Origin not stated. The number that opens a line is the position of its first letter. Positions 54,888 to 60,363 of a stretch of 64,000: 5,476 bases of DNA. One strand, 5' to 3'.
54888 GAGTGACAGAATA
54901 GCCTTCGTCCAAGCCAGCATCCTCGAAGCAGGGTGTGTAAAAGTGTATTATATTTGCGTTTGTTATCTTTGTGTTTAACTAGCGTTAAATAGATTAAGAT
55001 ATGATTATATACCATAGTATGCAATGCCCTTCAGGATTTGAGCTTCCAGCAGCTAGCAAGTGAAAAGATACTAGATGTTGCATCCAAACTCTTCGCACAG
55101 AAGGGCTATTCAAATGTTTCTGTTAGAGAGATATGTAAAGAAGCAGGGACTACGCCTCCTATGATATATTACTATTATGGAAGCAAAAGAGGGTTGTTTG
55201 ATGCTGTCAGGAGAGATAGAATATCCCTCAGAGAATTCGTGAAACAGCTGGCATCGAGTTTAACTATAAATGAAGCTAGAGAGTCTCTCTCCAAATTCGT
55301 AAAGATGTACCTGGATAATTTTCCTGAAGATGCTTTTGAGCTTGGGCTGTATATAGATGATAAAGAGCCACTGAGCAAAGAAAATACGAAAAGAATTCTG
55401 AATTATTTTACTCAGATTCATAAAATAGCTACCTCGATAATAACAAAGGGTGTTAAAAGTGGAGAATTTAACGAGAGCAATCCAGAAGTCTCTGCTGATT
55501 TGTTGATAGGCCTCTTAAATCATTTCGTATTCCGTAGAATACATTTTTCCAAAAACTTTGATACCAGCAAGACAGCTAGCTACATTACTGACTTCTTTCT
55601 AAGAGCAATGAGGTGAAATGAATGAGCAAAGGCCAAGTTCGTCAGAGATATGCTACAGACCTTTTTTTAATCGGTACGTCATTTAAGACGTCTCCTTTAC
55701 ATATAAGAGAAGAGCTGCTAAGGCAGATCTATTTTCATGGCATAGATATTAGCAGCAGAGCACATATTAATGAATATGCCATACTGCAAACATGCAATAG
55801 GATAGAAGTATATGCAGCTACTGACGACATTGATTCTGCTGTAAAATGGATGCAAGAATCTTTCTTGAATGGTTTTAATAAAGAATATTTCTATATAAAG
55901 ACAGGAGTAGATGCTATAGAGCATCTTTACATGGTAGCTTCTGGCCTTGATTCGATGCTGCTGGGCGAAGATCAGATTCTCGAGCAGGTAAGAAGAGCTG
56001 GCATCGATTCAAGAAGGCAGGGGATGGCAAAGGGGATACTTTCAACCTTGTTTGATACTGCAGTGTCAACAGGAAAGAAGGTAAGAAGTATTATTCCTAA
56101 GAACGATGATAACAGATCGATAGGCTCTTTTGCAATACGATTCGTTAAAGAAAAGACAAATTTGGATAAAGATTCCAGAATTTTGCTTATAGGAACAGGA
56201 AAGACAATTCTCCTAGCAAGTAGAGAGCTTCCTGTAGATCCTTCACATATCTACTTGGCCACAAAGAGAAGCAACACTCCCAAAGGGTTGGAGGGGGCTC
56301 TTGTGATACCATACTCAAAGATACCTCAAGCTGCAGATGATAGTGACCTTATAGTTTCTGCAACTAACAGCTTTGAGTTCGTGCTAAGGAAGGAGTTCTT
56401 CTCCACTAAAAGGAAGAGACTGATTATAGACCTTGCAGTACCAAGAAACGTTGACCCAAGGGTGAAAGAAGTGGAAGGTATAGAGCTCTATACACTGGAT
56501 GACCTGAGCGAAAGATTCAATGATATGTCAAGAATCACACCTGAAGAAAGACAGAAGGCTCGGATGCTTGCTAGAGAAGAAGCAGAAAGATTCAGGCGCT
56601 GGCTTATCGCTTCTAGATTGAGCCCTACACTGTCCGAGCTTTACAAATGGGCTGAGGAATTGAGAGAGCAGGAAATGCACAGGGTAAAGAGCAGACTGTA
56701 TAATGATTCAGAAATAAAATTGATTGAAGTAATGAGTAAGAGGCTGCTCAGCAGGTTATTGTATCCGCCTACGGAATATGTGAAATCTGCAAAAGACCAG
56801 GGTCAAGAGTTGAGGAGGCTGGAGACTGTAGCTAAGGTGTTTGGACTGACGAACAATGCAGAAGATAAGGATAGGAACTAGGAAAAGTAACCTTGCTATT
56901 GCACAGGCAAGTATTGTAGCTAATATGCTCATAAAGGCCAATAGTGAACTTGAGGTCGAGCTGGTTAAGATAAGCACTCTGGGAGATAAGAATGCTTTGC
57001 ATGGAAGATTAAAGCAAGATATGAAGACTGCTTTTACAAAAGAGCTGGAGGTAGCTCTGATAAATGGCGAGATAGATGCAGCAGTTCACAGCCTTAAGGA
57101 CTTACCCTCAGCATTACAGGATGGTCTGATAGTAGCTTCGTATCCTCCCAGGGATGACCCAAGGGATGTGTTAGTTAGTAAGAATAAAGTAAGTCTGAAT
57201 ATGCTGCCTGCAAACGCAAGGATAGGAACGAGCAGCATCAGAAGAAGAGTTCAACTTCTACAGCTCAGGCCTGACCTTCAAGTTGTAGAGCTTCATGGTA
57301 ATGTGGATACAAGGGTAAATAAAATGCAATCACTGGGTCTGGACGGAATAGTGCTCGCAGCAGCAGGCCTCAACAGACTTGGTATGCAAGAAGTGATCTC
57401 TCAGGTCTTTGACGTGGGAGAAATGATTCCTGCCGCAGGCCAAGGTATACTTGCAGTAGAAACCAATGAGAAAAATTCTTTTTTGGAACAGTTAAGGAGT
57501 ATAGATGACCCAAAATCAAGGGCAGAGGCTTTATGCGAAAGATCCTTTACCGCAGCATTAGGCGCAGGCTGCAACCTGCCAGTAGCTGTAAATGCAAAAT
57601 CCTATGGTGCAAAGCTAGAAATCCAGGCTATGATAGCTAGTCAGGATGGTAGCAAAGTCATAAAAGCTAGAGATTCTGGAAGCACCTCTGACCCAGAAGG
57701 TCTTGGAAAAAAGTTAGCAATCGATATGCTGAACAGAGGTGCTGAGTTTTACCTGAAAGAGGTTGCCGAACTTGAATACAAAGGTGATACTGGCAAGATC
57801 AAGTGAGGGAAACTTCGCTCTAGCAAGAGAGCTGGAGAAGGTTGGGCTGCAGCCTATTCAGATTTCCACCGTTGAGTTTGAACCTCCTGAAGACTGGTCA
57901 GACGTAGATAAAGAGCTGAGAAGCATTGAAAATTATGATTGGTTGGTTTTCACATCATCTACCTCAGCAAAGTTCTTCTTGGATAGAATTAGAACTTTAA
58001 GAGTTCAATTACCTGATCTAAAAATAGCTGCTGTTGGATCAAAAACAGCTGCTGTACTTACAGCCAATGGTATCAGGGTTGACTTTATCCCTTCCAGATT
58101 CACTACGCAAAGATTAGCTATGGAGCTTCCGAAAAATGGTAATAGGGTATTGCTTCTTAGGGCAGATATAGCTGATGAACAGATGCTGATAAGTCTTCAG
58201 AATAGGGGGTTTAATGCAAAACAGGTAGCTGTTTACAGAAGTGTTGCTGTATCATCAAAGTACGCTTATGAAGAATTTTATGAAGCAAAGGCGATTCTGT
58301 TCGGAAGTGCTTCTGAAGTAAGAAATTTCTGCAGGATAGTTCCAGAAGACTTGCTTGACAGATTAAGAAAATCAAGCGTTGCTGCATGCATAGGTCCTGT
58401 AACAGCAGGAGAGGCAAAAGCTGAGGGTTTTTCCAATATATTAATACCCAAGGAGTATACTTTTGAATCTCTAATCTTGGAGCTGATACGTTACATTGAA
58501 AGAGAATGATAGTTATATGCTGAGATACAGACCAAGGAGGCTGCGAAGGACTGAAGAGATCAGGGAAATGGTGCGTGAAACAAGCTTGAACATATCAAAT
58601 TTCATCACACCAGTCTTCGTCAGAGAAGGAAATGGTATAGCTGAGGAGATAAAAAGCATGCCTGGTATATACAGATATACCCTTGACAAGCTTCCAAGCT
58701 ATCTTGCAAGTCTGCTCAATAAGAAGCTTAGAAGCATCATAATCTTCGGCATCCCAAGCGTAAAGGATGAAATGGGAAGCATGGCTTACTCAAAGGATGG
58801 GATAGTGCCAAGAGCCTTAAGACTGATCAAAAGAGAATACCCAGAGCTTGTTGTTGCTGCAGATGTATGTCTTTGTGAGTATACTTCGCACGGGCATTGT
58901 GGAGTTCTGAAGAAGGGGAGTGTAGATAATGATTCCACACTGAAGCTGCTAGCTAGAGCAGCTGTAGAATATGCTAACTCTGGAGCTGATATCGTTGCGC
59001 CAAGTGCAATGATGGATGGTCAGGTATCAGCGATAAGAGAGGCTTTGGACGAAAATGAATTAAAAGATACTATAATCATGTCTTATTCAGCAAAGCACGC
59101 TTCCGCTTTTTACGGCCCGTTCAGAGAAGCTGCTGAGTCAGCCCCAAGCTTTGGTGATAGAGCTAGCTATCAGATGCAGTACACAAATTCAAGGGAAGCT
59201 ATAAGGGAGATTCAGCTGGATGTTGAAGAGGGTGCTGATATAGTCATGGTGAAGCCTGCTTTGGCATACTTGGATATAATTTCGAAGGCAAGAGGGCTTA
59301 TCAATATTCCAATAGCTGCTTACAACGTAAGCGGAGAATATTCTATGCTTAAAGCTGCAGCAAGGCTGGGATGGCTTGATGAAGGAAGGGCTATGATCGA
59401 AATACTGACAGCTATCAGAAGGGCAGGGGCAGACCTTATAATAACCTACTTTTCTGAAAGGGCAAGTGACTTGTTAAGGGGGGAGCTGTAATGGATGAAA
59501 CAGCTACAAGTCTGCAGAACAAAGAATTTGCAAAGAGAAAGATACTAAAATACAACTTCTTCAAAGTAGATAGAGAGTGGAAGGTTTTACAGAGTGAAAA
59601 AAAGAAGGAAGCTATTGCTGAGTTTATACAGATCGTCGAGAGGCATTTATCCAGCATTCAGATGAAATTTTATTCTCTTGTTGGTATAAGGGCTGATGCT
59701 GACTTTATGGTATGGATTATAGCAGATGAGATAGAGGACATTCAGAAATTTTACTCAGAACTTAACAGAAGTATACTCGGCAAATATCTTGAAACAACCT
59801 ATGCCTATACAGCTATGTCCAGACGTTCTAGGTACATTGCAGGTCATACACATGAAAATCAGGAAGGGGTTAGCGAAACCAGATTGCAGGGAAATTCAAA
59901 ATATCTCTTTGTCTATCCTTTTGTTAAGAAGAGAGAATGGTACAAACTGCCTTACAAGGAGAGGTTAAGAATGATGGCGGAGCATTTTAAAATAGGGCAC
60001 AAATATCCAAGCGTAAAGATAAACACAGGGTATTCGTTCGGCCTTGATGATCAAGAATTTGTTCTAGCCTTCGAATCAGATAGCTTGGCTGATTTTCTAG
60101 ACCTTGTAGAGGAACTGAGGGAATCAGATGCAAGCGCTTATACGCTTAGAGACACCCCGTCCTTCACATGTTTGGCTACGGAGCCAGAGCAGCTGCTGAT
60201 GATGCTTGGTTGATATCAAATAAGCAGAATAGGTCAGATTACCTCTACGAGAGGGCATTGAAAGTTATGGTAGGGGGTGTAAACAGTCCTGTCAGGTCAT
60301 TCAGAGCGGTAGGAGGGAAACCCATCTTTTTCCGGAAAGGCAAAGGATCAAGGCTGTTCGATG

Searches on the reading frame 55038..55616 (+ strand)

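Call 60: search_protein_families(library=pfam, proteins=[window:55038-55616:+], max_evalue=0.001)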
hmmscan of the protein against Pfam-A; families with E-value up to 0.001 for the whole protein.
window:55038-55616:+ (192 aa): 3 families
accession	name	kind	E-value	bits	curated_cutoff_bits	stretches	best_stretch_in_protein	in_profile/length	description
PF00440.29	TetR_N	-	1.9e-18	66.4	24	1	11-57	1-47/47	Bacterial regulatory proteins, tetR family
PF17932.6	TetR_C_24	-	3.8e-08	34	26.4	1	80-162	4-86/114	Tetracyclin repressor-like, C-terminal domain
PF17935.6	TetR_C_27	-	3.3e-05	24.4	26.1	1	112-163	33-84/106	Tetracyclin repressor-like, C-terminal domain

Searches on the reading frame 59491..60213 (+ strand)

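Call 60: search_protein_families(library=pfam, proteins=[window:59491-60213:+], max_evalue=0.001)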
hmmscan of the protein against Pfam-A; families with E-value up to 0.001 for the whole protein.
window:59491-60213:+ (240 aa): 1 family
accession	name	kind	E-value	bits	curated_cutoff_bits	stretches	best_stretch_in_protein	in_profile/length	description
PF06778.18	Chlor_dismutase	-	3.6e-61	206.6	25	1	39-228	2-187/189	Chlorite dismutase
